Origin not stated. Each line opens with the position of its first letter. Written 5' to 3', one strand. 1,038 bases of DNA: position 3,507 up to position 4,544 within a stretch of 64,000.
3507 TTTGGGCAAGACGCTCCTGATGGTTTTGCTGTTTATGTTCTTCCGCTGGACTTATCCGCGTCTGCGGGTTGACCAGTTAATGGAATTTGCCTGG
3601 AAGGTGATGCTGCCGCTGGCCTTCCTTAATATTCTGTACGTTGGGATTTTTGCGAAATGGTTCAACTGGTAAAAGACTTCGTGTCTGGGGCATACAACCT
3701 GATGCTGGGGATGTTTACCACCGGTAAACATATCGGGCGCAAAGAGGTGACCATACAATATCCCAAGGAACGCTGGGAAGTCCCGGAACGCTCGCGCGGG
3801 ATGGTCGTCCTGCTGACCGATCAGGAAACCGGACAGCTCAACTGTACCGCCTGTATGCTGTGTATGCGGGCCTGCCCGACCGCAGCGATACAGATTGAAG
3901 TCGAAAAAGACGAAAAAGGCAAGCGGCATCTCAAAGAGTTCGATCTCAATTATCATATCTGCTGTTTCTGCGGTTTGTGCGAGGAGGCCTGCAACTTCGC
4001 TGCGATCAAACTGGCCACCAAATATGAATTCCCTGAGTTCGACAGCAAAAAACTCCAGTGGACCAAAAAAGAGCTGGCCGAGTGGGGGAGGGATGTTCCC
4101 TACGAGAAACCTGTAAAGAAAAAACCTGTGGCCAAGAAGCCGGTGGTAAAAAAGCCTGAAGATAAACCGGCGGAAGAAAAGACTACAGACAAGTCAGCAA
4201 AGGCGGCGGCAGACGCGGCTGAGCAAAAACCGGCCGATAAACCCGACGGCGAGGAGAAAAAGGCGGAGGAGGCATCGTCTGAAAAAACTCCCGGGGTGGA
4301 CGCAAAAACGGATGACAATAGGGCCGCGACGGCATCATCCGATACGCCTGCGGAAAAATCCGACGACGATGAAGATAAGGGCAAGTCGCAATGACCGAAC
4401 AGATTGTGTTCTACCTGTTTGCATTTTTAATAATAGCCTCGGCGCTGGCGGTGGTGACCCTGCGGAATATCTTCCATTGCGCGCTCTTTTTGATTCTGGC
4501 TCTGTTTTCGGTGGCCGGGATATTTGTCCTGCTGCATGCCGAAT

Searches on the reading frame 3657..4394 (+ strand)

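Call 36: search_protein_families(library=pfam, proteins=[window:3657-4394:+], max_evalue=0.001)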
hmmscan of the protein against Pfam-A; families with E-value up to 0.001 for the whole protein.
window:3657-4394:+ (245 aa): 5 families
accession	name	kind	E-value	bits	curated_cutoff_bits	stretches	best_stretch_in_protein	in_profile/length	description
PF12838.12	Fer4_7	-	2.9e-08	34.5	27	1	62-116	1-52/52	4Fe-4S dicluster domain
PF00037.32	Fer4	-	2.2e-07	30.8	21.1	1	62-79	7-24/24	4Fe-4S binding domain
PF13484.11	Fer4_16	-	3.5e-05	24.9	30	1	62-90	1-28/66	4Fe-4S double cluster binding domain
PF13187.11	Fer4_9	-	5.2e-05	23.6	27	1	62-113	1-48/52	4Fe-4S dicluster domain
PF13237.11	Fer4_10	-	0.00025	21.4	25.5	1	62-112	8-52/53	4Fe-4S dicluster domain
